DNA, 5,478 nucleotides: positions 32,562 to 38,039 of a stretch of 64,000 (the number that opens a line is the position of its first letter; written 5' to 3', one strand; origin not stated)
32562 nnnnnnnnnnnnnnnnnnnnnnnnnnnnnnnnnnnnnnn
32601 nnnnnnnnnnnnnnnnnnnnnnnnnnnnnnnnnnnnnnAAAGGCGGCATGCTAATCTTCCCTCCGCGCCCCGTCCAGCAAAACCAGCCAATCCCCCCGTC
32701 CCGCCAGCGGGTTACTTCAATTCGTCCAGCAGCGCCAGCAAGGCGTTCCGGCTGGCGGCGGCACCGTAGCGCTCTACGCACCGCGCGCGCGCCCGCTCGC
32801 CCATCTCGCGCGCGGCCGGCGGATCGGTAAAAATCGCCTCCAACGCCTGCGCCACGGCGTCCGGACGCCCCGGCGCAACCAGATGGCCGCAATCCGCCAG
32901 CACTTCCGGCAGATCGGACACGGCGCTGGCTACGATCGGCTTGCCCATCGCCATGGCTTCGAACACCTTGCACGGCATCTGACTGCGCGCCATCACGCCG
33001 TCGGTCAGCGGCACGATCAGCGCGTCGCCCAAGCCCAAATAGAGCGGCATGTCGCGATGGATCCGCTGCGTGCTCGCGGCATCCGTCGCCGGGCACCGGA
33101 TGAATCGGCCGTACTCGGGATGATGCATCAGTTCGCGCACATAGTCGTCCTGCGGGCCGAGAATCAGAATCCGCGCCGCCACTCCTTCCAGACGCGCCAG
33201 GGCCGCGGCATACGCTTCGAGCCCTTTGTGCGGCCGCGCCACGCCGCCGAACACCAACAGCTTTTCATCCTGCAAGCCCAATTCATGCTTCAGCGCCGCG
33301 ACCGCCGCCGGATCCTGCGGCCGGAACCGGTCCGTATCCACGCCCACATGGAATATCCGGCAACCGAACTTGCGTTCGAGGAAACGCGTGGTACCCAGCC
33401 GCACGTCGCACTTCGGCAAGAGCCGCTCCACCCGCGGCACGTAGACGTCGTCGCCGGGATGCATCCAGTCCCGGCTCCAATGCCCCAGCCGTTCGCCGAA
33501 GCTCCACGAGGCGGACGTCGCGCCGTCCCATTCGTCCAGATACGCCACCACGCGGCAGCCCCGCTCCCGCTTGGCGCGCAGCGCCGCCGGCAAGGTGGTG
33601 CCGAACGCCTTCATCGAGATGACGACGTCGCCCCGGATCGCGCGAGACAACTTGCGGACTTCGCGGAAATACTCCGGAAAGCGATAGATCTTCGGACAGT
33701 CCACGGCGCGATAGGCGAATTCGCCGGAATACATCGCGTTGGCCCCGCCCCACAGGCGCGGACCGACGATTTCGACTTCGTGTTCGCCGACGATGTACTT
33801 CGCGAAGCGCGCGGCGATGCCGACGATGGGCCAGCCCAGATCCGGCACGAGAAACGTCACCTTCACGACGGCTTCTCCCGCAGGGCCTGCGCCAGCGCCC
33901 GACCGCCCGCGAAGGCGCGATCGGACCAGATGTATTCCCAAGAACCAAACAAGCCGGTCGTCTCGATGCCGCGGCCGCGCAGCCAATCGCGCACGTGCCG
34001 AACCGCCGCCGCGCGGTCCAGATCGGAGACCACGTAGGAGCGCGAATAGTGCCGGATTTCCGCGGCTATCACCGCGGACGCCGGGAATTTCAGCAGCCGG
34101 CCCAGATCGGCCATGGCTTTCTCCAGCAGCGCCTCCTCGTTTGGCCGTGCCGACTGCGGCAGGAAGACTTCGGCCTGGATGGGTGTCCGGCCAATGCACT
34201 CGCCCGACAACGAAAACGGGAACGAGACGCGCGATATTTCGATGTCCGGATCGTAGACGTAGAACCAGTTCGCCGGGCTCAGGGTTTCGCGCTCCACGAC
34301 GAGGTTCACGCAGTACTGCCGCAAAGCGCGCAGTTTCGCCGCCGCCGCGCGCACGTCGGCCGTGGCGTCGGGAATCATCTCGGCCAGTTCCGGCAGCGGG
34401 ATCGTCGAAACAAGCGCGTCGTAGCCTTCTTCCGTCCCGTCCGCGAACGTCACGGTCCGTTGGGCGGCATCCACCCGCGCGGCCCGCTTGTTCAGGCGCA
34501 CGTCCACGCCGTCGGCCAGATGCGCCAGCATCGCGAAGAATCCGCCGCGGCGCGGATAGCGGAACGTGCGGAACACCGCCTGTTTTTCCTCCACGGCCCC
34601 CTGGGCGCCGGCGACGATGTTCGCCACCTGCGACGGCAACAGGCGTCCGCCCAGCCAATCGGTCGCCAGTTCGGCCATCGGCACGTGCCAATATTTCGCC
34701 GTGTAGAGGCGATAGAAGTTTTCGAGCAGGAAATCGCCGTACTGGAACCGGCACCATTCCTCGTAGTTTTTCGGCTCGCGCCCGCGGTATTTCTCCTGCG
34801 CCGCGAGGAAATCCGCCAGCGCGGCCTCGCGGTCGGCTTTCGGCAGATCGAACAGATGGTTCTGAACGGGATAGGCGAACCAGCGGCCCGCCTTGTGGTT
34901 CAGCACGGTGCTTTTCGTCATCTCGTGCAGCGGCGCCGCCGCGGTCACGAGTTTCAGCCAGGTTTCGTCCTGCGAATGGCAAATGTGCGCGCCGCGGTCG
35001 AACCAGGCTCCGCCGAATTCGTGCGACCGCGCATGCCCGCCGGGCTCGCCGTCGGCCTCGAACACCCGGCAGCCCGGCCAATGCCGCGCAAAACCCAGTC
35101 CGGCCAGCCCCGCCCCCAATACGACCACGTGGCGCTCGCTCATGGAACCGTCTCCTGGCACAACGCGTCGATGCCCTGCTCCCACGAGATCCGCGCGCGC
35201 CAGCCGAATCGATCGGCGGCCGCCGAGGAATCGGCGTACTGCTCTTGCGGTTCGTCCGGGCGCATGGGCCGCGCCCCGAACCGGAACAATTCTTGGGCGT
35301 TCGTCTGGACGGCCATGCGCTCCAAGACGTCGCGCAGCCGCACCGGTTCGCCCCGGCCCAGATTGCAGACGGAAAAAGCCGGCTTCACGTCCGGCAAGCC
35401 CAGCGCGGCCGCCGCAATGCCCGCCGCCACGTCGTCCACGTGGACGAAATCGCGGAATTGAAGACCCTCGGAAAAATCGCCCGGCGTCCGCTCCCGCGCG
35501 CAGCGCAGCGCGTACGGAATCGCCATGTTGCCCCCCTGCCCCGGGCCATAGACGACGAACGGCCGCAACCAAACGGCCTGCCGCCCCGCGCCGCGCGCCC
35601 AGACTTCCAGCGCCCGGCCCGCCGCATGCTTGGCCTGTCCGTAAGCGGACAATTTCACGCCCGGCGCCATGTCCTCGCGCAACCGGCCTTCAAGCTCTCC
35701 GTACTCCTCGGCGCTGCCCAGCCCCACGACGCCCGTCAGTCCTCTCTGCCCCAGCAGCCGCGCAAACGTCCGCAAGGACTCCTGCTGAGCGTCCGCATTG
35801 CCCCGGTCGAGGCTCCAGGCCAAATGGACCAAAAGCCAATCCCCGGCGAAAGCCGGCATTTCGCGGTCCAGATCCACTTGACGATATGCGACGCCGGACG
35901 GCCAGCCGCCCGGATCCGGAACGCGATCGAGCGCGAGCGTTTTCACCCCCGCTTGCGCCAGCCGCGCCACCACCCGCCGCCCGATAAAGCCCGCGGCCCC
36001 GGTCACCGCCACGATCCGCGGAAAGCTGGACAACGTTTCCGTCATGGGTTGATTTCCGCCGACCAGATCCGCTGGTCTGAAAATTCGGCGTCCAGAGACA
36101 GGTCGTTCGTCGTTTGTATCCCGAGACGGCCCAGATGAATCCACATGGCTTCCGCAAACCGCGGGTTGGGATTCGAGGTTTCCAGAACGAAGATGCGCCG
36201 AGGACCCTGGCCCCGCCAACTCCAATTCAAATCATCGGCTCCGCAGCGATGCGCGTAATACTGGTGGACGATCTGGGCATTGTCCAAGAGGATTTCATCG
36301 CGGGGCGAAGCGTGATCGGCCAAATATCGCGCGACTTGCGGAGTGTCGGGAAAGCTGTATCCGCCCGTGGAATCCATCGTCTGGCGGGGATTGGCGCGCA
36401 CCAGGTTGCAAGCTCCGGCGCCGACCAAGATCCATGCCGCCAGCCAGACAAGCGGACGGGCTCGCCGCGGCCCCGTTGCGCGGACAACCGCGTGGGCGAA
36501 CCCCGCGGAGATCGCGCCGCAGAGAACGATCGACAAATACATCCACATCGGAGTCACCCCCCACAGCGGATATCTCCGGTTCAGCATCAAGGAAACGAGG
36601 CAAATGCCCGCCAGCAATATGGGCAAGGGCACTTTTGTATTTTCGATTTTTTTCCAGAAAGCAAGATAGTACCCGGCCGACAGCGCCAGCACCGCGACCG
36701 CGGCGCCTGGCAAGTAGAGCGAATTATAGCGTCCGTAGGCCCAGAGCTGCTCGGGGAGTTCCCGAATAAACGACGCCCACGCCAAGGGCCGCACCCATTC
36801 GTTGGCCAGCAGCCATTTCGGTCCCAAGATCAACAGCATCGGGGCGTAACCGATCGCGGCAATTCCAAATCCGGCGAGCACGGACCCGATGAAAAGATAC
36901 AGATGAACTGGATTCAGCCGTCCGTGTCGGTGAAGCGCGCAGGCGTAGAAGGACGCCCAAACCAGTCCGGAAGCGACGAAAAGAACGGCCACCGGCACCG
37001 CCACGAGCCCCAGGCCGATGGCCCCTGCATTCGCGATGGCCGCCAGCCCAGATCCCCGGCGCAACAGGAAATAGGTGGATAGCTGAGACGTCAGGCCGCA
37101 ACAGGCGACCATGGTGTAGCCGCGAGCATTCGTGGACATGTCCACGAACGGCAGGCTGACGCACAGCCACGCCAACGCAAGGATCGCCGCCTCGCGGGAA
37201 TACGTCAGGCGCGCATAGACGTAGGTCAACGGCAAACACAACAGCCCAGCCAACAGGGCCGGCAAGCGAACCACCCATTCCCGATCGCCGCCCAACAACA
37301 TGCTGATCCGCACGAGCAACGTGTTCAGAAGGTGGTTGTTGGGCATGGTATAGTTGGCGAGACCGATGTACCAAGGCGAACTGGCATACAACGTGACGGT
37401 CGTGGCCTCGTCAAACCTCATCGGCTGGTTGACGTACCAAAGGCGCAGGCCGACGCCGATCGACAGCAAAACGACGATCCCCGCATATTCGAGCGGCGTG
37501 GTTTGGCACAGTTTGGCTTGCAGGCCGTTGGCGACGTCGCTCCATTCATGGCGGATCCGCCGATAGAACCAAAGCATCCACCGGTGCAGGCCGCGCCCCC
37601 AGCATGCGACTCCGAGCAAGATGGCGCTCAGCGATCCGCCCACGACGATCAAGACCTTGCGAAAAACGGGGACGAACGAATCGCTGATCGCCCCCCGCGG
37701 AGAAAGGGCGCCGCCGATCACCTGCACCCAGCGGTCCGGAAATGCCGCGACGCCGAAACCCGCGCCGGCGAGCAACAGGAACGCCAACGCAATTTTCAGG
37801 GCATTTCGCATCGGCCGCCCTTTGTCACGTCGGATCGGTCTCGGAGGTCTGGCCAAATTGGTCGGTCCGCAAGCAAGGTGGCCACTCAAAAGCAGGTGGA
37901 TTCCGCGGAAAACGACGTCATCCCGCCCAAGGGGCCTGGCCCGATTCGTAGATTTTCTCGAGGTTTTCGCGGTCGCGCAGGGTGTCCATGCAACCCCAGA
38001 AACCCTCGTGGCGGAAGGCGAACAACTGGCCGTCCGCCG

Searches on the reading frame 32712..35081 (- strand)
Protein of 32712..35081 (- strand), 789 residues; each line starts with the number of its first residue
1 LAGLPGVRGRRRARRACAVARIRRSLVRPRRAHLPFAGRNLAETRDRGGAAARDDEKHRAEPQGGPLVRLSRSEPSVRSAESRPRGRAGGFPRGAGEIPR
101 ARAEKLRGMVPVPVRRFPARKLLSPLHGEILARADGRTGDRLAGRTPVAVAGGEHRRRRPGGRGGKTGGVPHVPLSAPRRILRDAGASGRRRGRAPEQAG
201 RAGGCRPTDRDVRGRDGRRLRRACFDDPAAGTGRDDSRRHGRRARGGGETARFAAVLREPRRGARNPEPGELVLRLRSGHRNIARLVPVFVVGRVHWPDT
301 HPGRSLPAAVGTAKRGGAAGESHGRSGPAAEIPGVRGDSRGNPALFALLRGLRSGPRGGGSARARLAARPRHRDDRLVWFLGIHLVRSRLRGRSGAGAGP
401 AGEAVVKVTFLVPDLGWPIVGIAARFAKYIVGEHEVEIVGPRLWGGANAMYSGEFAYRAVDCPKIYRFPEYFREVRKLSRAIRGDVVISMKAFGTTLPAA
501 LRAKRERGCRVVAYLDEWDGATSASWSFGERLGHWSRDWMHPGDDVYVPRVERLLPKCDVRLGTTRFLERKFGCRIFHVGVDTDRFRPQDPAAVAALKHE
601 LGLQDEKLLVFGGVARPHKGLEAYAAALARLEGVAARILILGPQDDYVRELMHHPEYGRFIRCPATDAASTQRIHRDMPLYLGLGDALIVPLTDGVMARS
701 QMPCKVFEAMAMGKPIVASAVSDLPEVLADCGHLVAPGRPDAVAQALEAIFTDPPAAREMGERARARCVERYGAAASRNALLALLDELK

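Call 5: search_protein_families(library=pfam, proteins=[window:32712-35081:-])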
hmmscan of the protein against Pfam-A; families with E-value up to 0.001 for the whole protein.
window:32712-35081:- (789 aa): 3 families
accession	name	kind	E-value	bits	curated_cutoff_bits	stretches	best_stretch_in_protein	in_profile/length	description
PF13692.12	Glyco_trans_1_4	-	4e-15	56.7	27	1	607-753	3-142/142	Glycosyl transferases group 1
PF00534.26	Glycos_transf_1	-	1.2e-12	48.1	26.4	1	603-766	11-171/172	Glycosyl transferases group 1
PF13524.12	Glyco_trans_1_2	-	1.1e-08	35.6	25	1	698-775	59-136/144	Glycosyl transferase-like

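Call 31: search_protein_families(library=ncbifam, proteins=[window:32712-35081:-], max_evalue=0.01)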
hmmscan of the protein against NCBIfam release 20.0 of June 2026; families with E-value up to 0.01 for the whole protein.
window:32712-35081:- (789 aa): 13 families
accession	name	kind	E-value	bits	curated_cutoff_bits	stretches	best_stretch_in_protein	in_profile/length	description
NF053787.1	GlcN_PG_synth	equivalog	4.7e-17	61.9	480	2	706-776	278-347/361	N-acetylglucosaminyl phosphatidylglycerol synthase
TIGR04063.1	stp3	hypoth_equivalog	1.2e-13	50.8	442.05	1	577-766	185-373/397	TIGR04063 family PEP-CTERM/XrtA system glycosyltransferase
NF041876.1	EPS_EpsE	equivalog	1.8e-11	43.9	400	1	704-779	310-387/389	exopolysaccharide biosynthesis GT4 family glycosyltransferase EpsE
NF007640.0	PRK10307.1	subfamily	1e-10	41.1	276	1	579-773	201-392/411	WcaI family glycosyltransferase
NF038298.1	EPS_HpsO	equivalog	1.2e-10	40.8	575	1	578-786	175-385/388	hormogonium polysaccharide biosynthesis glycosyltransferase HpsO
TIGR03088.1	stp2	hypoth_equivalog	1.6e-10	40.6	409.05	1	703-787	286-372/374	TIGR03088 family PEP-CTERM/XrtA system glycosyltransferase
NF047684.1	TeichurnBiosyTuaC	equivalog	5.6e-10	38.7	550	1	574-780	187-381/391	teichuronic acid biosynthesis protein TuaC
TIGR02149.1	glgA_Coryne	subfamily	8.9e-10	38.2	302.4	1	707-774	301-376/391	glycogen synthase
TIGR03087.1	stp1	hypoth_equivalog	8.8e-08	31.7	316.65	1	678-785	291-394/397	TIGR03087 family PEP-CTERM/XrtA system glycosyltransferase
TIGR03449.1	mycothiol_MshA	equivalog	1.1e-07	31.1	462.5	1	707-782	321-397/406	D-inositol-3-phosphate glycosyltransferase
TIGR04047.1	MSMEG_0565_glyc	hypoth_equivalog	1.5e-06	27.6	259.85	1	573-780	160-366/373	MSMEG_0565 family glycosyltransferase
TIGR03999.1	thiol_BshA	equivalog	3.6e-05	22.9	273.7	1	706-775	289-360/375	N-acetyl-alpha-D-glucosaminyl L-malate synthase BshA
TIGR04005.1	wcaL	equivalog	0.00071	18.5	537.6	1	631-785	249-403/406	colanic acid biosynthesis glycosyltransferase WcaL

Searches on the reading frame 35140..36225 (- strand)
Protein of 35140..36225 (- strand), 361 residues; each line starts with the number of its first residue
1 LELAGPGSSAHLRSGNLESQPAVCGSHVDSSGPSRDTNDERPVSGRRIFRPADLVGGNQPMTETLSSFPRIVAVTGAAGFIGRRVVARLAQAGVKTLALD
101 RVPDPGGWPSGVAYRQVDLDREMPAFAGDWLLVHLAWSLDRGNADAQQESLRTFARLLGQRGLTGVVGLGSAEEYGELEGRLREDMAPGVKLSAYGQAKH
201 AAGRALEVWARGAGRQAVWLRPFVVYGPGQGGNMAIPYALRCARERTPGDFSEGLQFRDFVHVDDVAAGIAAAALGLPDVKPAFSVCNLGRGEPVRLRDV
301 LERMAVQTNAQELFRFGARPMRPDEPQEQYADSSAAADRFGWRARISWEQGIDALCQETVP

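Call 5: search_protein_families(library=pfam, proteins=[window:35140-36225:-])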
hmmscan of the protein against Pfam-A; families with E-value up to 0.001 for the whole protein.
window:35140-36225:- (361 aa): 3 families
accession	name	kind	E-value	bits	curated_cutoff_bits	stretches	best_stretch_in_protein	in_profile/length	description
PF01370.27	Epimerase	-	1.5e-26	93.8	20.9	1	72-274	1-225/240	NAD dependent epimerase/dehydratase family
PF16363.11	GDP_Man_Dehyd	-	2.7e-13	50.5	27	1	166-353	124-330/332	GDP-mannose 4,6 dehydratase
PF01073.25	3Beta_HSD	-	2.3e-05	24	22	0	73-93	1-21/280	3-beta hydroxysteroid dehydrogenase/isomerase family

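Call 7: search_protein_families(library=ncbifam, proteins=[window:35140-36225:-])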
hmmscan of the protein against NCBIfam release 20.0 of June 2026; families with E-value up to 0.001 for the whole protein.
window:35140-36225:- (361 aa): 15 families
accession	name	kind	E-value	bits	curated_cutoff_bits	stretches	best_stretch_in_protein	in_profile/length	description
TIGR01179.1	galE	equivalog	1.2e-15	57.2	262.3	1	163-346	113-311/332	UDP-glucose 4-epimerase GalE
TIGR02197.1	heptose_epim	equivalog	7.1e-11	41.8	274.6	1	171-321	114-273/316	ADP-glyceromanno-heptose 6-epimerase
TIGR04180.1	EDH_00030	hypoth_equivalog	9.8e-09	34.7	475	1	171-345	121-295/297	NAD-dependent 4,6-dehydratase LegB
TIGR01181.1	dTDP_gluc_dehyt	equivalog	8.3e-08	31.7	365.1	1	173-353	127-305/321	dTDP-glucose 4,6-dehydratase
NF042423.1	oxyalk_red_Shew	equivalog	2.9e-07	29.9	580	0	70-119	9-58/331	2-alkyl-3-oxoalkanoate reductase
NF050030.1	thlkprotThyD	equivalog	9.9e-07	28.2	400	1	72-130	3-62/305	thylakoid membrane protein ThyD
NF007956.0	PRK10675.1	subfamily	1e-06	28.1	394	1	253-347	226-317/338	UDP-glucose 4-epimerase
NF008360.0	PRK11150.1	equivalog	1.1e-05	24.8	452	0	171-268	116-219/310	ADP-glyceromanno-heptose 6-epimerase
NF047922.1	GDPFucSynFcl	equivalog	1.4e-05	24.7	500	1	253-355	202-297/308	GDP-L-fucose synthase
NF042422.1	oxyalk_red_OleD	equivalog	2.8e-05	23.6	580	0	179-310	122-252/329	2-alkyl-3-oxoalkanoate reductase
TIGR03466.1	HpnA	hypoth_equivalog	3.9e-05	22.7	367.65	0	72-101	3-32/327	hopanoid-associated sugar epimerase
TIGR01777.1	yfcH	hypoth_equivalog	4.3e-05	23.2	207.35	0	72-114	1-43/292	TIGR01777 family oxidoreductase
NF040491.1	SDR_subfam_4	equivalog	0.00047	19.9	265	1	70-104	1-35/256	mycofactocin-coupled SDR family oxidoreductase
NF004520.0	PRK05865.1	equivalog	0.0007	17.6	1509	1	72-143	3-76/854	sugar epimerase family protein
TIGR04504.1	SDR_subfam_2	subfamily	0.00083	19.1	250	0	70-116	2-44/260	mycofactocin-coupled SDR family oxidoreductase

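Call 73: search_solved_structures(query=window:35140-36225:-, max_evalue=0.00001)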
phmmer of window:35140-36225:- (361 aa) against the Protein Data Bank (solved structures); distinct sequences matched with E-value up to 0.00001: 36.
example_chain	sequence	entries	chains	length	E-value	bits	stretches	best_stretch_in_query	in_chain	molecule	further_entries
6kv9_A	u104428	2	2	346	3.6e-21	79.1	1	159-353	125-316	MoeE5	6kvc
6zl6_A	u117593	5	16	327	1.3e-15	60.7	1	167-354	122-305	Epimerase domain-containing protein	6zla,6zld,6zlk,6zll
6zlj_A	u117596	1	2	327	4.8e-15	58.9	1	167-354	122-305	Epimerase domain-containing protein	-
4zrm_A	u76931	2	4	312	6.7e-12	48.6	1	192-353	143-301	UDP-glucose 4-epimerase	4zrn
3vps_A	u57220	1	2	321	2.4e-11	46.8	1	71-352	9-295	NAD-dependent epimerase/dehydratase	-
2p5u_A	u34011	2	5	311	1.6e-10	44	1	72-353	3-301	UDP-glucose 4-epimerase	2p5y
6wjb_A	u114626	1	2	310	2.2e-10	43.6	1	72-355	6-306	NAD-dependent epimerase/dehydratase family protein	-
6wj9_A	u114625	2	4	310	2.2e-09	40.3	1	72-355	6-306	NAD-dependent epimerase/dehydratase family protein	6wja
3aw9_A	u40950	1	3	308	4.7e-09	39.2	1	72-305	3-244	NAD-dependent epimerase/dehydratase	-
3enk_A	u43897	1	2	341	1.1e-08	38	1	149-349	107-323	UDP-glucose 4-epimerase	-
8wow_A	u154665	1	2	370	1.4e-08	37.7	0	252-357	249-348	UDP-glucose 4-epimerase 2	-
8wov_B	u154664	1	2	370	1.4e-08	37.7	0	252-357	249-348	UDP-glucose 4-epimerase 2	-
8wop_A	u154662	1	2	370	1.8e-08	37.3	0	252-357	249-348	UDP-glucose 4-epimerase 2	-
6x3b_A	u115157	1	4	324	4.2e-08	36.1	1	72-356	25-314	GDP-6-deoxy-D-mannose reductase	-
3icp_A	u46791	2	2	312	5.4e-08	35.7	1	72-305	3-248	NAD-dependent epimerase/dehydratase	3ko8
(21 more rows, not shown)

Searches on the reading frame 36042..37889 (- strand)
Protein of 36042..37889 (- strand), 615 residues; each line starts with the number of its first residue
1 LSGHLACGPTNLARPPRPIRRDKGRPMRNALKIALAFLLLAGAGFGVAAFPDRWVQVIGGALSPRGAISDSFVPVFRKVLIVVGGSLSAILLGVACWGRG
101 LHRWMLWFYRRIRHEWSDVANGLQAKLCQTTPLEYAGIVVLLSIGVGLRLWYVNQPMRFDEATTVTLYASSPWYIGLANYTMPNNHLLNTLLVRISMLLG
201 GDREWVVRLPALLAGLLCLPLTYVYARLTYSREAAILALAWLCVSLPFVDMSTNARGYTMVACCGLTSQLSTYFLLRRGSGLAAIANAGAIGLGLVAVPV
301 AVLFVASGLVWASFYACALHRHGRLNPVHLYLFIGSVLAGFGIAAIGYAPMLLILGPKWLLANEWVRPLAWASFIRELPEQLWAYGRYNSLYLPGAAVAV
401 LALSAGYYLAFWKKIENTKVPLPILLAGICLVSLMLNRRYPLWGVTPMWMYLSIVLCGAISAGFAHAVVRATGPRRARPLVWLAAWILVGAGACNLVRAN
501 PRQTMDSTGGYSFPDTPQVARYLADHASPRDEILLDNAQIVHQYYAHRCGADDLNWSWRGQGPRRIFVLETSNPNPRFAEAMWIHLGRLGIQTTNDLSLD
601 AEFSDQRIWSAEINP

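Call 5: search_protein_families(library=pfam, proteins=[window:36042-37889:-])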
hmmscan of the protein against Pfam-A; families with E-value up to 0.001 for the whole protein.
window:36042-37889:- (615 aa): 1 family
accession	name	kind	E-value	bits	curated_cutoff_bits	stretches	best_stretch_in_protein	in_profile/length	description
PF13231.12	PMT_2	-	1.3e-08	35.7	26.1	1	191-339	8-152/160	Dolichyl-phosphate-mannose-protein mannosyltransferase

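Call 7: search_protein_families(library=ncbifam, proteins=[window:36042-37889:-])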
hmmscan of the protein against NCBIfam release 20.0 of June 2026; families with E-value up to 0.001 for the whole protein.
window:36042-37889:- (615 aa): 0 families
